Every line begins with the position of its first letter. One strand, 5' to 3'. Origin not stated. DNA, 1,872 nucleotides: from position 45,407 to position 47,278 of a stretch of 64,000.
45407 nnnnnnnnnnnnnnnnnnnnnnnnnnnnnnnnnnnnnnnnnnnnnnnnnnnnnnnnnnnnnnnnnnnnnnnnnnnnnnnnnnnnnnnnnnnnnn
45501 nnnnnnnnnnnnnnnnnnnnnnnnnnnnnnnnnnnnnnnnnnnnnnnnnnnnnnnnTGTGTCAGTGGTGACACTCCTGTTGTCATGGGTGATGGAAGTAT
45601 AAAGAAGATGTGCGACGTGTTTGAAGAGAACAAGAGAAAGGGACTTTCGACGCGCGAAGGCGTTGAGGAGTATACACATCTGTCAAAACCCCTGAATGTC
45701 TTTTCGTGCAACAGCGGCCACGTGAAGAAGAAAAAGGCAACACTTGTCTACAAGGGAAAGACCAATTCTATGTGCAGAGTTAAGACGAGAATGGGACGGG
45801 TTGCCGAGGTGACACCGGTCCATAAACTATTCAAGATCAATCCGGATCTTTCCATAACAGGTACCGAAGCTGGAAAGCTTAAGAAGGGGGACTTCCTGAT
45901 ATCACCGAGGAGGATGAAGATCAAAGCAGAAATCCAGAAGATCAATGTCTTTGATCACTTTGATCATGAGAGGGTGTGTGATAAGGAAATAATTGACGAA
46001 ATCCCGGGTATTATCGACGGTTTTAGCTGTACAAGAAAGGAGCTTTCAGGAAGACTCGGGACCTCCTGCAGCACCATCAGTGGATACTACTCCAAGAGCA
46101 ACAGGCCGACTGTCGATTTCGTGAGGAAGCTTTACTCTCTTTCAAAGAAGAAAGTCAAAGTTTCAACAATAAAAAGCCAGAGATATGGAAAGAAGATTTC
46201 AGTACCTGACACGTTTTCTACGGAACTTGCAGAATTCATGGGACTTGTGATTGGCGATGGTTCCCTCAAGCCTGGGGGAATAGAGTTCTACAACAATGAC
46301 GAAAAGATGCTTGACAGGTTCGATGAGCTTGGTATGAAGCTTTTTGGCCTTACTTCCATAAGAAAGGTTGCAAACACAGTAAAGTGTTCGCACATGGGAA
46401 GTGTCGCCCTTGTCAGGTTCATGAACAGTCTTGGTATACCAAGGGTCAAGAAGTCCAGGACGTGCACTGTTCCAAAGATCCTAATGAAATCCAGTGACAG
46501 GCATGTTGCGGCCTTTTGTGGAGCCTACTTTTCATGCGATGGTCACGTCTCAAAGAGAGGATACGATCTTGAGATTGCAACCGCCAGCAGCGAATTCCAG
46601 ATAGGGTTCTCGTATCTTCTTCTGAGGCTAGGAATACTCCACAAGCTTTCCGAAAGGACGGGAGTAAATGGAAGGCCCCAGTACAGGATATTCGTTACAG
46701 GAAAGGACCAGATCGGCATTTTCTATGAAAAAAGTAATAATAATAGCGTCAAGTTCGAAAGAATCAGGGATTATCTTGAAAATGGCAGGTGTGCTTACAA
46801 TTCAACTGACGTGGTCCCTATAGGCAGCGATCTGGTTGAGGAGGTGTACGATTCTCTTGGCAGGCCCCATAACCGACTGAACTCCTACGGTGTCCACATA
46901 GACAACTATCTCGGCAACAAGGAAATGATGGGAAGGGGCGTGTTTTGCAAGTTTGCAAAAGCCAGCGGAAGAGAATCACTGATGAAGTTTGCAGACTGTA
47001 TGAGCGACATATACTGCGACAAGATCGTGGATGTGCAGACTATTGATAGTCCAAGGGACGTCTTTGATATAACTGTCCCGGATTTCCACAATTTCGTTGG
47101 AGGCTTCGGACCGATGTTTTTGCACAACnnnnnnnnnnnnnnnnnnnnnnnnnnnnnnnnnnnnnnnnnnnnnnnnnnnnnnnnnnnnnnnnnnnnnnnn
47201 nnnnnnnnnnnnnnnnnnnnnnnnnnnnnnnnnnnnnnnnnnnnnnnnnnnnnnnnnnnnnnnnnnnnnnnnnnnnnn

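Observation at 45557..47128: Full-size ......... intein in the P-loop of ATP synthase subunit A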

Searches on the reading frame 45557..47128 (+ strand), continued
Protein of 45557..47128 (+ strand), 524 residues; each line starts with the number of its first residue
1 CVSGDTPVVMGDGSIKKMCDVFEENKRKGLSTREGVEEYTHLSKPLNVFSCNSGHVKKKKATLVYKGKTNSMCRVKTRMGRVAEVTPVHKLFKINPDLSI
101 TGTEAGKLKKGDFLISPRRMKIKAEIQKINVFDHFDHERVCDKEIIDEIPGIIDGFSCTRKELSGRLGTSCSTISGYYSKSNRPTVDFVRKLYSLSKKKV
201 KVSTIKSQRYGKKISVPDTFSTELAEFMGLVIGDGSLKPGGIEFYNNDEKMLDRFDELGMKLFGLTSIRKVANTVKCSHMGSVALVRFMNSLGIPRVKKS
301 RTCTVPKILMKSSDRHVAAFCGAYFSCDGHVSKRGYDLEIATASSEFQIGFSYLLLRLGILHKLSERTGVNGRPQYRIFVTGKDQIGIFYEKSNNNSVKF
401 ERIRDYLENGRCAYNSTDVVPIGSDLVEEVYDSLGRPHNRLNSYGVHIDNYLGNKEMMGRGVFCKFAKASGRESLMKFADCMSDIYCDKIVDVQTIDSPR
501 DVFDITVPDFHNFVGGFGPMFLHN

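Call 32: find_related_loci(query=A2, collection=genome_contigs, flank=3000)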
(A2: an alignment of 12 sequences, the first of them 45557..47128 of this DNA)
Query A2 (524 aa) in genome_contigs; peptide patterns used: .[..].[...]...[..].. (x = any residue, [..] = any of these).
211 stretches matched a pattern; 199 encode a relative of the query (tblastn E <= 1e-3); the best 80 are kept; 80 distinct loci.
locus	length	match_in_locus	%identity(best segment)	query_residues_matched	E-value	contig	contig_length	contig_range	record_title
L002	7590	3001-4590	44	1-524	2e-141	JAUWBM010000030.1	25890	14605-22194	MAG: Thermoplasmatota archaeon isolate CSMAG_1320 CSMAG_1320_k141_439052_length_25890_cov_16.5254, whole genome shotgun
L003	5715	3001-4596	43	1-524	7e-141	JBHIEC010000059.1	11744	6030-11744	MAG: Anaerolineae bacterium isolate b3.sp2_bin.41 NODE_1776_length_11744_cov_9.504748, whole genome shotgun sequence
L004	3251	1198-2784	41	1-524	6e-141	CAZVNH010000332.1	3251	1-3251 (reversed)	MAG TPA_asm: uncultured Thermoplasmatales archaeon isolate binchicken_co338_5 genome assembly, contig: NODE_9648_length_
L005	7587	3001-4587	39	1-524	1e-132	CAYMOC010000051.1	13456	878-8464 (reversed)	MAG TPA_asm: uncultured Thermoplasmatales archaeon isolate SRP332253_co1_209 genome assembly, contig: NODE_7744_length_1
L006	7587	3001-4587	40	1-524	3e-128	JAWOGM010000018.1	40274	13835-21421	MAG: Thermoplasmatota archaeon isolate BLK6-3.bin.281 k191_435099, whole genome shotgun sequence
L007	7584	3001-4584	41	1-524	7e-126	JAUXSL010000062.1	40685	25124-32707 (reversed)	MAG: Actinomycetota bacterium isolate C12_metabat.bin.89 C12_k141_398935, whole genome shotgun sequence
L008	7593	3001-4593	40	1-524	5e-123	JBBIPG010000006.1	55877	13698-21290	MAG: Candidatus Fraserbacteria bacterium isolate CYS170214_bin_298 NODE_402_length_55877_cov_2.60355, whole genome shotg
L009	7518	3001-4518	38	1-524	1e-109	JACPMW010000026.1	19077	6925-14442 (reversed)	MAG: Candidatus Woesearchaeota archaeon isolate NC_groundwater_559_Ag_S-0.1um_40_64 S35_SO-1_scaffold_53117, whole genom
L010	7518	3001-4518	38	1-524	2e-109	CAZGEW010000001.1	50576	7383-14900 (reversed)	MAG TPA_asm: uncultured Methanosarcinales archaeon isolate binchicken_co144_1089 genome assembly, contig: NODE_1473_leng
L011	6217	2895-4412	38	1-524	4e-109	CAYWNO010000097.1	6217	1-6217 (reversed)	MAG TPA_asm: uncultured Methanosarcinales archaeon isolate SRP178908_co1_9 genome assembly, contig: NODE_10847_length_62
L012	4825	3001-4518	39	1-524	5e-108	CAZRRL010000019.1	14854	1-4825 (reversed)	MAG TPA_asm: uncultured Methanosarcinales archaeon isolate binchicken_co251_826 genome assembly, contig: NODE_5556_lengt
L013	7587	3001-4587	36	1-524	1e-107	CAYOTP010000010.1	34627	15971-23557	MAG TPA_asm: uncultured Thermoplasmatales archaeon isolate SRP332253_co1_29 genome assembly, contig: NODE_1664_length_34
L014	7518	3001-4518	37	1-524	4e-106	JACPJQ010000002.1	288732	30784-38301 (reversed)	MAG: Candidatus Woesearchaeota archaeon isolate NC_groundwater_472_Ag_B-0.1um_38_40 S34_3B_scaffold_114527, whole genome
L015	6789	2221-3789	37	1-524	7e-106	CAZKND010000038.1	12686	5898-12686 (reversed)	MAG TPA_asm: Candidatus Hadarchaeota archaeon isolate ERP127260_co1_6 genome assembly, contig: NODE_2292_length_12686_co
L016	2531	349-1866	39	1-524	9e-110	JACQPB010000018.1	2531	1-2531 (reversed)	MAG: Candidatus Iainarchaeum archaeon isolate NC_groundwater_1296_Ag_S-0.2um_52_80 S_p2_S4_coassembly_k141_1076098, whol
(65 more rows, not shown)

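Call 40: predict_structure(alignment_id=A1)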
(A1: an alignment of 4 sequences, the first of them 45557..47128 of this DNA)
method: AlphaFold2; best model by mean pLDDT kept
length: 524 residues; sequences in the alignment: 4
mean_pLDDT: 65.5   pTM: 0.58
mean pLDDT of the five models: 65.5, 59.9, 51.7, 49.2, 48.2
residues with pLDDT >= 90: 50; 70-90: 183; 50-70: 173; < 50: 118
segments of 3 or more residues with pLDDT < 50: 49-57, 75-81, 87-125, 411-423, 453-461, 471-494, 508-524
pLDDT, mean of each block of 10 residues (from residue 1): 65 70 84 67 66 45 69 49 47 30 31 26 51 86 89 86 87 84 88 87 82 87 91 86 87 93 93 86 89 68 71 75 73 67 68 66 57 60 61 57 70 37 49 56 59 47 54 47 30 56 57 33 27
secondary structure, 60 per line:
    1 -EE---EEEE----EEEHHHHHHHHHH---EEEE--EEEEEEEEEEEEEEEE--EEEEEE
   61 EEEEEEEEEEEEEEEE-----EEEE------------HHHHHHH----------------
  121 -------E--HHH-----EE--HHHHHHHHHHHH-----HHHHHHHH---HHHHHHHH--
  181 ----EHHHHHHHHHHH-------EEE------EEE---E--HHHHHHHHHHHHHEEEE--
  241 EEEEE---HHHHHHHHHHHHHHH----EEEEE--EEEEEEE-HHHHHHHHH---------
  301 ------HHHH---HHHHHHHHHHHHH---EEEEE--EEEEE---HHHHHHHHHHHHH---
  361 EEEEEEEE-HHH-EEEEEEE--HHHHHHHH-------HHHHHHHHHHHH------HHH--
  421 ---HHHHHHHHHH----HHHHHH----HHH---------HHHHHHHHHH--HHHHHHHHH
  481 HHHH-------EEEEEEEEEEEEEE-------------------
elements in order: E7-10 E15-17 H18-27 E31-34 E37-52 E55-76 E82-85 H98-104 H143-154 H160-167 H171-178 H186-196 E204-206 E213-215 H222-234 E235-238 E241-245 H249-263 E268-272 E275-281 H283-291 H307-310 H314-326 E330-334 E337-341 H345-357 E361-368 E374-380 H383-390 H398-409 H424-433 H438-443 H460-469 H472-484 E492-505

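Call 52: fold_search(model_id=the predicted structure, library=pdb)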
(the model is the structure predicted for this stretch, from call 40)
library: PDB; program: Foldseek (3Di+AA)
matches with E <= 10: 577; with E <= 0.001: 53
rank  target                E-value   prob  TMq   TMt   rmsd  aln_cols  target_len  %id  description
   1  7qss                  3.9e-27  1.00  0.33  0.39  25.0       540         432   31  Crystal structure of homing endonuclease-associated TliVMA intein (C1A) (released 2022-03-30)
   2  7qsu                  6.9e-22  1.00  0.31  0.43  26.8       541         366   25  Crystal structure of homing endonuclease-associated TliVMA intein (C1A, d333-339) (released 2022-03-30)
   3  7qst                  1.7e-16  1.00  0.27  0.39  21.2       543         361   23  Crystal structure of homing endonuclease-associated PhoVMA intein (C1A) (released 2022-03-30)
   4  2cw7                  4.8e-14  1.00  0.35  0.35  23.0       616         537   16  Crystal structure of intein homing endonuclease II (released 2006-04-18)
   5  1dq3                  1.5e-12  1.00  0.29  0.33  28.7       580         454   13  CRYSTAL STRUCTURE OF AN ARCHAEAL INTEIN-ENCODED HOMING ENDONUCLEASE PI-PFUI (released 2000-07-05)
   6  1jva_B                4.1e-08  1.00  0.28  0.34  29.7       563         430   14  CRYSTAL STRUCTURE OF THE VMA1-DERIVED ENDONUCLEASE BEARING THE N AND C EXTEIN PROPEPTIDES (released 2002-08-29)
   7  1um2_B                7.5e-08  1.00  0.28  0.35  29.8       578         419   14  Crystal Structure of the Vma1-Derived Endonuclease with the Ligated Extein Segment (released 2004-09-22)
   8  1ef0_A                1.5e-07  1.00  0.30  0.36  21.0       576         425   14  CRYSTAL STRUCTURE OF PI-SCEI MINIPRECURSOR (released 2000-06-07)
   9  1vde_B                1.5e-07  1.00  0.28  0.34  30.7       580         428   14  PI-SCEI, A HOMING ENDONUCLEASE WITH PROTEIN SPLICING ACTIVITY (released 1998-04-08)
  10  1jva_A                3.5e-07  1.00  0.28  0.34  30.3       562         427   15  CRYSTAL STRUCTURE OF THE VMA1-DERIVED ENDONUCLEASE BEARING THE N AND C EXTEIN PROPEPTIDES (released 2002-08-29)
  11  1um2_A                5.0e-07  1.00  0.27  0.33  29.9       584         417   13  Crystal Structure of the Vma1-Derived Endonuclease with the Ligated Extein Segment (released 2004-09-22)
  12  1vde_A                5.3e-07  1.00  0.28  0.33  30.3       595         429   14  PI-SCEI, A HOMING ENDONUCLEASE WITH PROTEIN SPLICING ACTIVITY (released 1998-04-08)
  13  1ef0_B                1.2e-06  1.00  0.26  0.33  28.9       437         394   16  CRYSTAL STRUCTURE OF PI-SCEI MINIPRECURSOR (released 2000-06-07)
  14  1lws_A                1.9e-06  1.00  0.27  0.33  30.8       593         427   13  Crystal structure of the intein homing endonuclease PI-SceI bound to its recognition sequence (released 2002-09-27)
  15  4o1s_A                2.5e-06  1.00  0.17  0.46  14.5       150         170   27  Crystal structure of TvoVMA intein (released 2014-03-19)
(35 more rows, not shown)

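Call 69: find_related_loci(query=A2, collection=viral_contigs, flank=3000)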
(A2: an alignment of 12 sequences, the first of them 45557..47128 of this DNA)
Query A2 (524 aa) in viral_contigs; peptide patterns used: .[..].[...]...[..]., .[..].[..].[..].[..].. (x = any residue, [..] = any of these).
600 stretches matched a pattern (row limit reached: there are more); 59 encode a relative of the query (tblastn E <= 1e-3); 59 distinct loci.
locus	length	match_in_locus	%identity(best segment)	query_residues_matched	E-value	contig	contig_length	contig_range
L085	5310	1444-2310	28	221-514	5e-20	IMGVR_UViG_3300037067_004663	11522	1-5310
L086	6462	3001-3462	35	212-361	1e-17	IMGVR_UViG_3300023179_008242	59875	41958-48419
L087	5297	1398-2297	26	214-515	9e-17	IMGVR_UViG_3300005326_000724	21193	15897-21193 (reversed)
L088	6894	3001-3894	24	218-513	5e-15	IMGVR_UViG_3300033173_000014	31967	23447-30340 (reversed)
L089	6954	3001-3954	25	216-515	2e-14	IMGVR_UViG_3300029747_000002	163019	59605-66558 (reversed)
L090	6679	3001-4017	22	193-517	8e-14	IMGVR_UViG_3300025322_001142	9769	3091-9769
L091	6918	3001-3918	24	215-524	1e-13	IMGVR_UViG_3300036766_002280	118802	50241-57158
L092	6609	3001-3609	31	224-406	2e-13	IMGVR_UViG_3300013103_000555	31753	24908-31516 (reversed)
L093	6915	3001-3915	25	212-513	4e-13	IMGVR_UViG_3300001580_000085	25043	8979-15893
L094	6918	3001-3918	24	215-516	1e-13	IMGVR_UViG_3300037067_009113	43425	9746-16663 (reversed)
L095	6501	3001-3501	28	200-360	7e-13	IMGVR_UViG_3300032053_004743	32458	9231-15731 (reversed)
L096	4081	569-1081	30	226-372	1e-12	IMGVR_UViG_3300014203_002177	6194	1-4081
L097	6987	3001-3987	25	216-517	2e-12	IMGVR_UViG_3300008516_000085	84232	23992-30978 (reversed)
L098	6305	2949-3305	32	297-406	1e-11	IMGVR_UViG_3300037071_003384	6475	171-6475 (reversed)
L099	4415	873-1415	30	204-360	1e-11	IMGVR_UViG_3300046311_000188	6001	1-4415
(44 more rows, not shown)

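Call 70: find_related_loci(query=window:45557-47128:+, collection=metagenome_contigs, flank=3000)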
Query window:45557-47128:+ (524 aa) in metagenome_contigs; peptide patterns used: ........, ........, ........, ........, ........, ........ (x = any residue, [..] = any of these).
93 stretches matched a pattern, but none encodes a relative of the query by tblastn (E <= 1e-3).

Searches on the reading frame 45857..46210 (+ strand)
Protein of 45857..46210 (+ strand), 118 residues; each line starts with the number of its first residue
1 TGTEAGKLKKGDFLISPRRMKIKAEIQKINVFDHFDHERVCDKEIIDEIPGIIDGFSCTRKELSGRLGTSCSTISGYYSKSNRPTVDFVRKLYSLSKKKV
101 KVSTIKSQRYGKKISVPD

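Call 8: search_protein_families(library=pfam, proteins=[window:45857-46210:+], max_evalue=10)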
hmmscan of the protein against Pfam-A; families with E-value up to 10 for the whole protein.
window:45857-46210:+ (118 aa): 2 families
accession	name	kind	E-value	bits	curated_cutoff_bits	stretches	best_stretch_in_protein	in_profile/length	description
PF01381.28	HTH_3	-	0.11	13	23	1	59-92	11-44/55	Helix-turn-helix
PF07022.19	Phage_CI_repr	-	0.14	12.9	22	1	59-89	14-43/65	Bacteriophage CI repressor helix-turn-helix domain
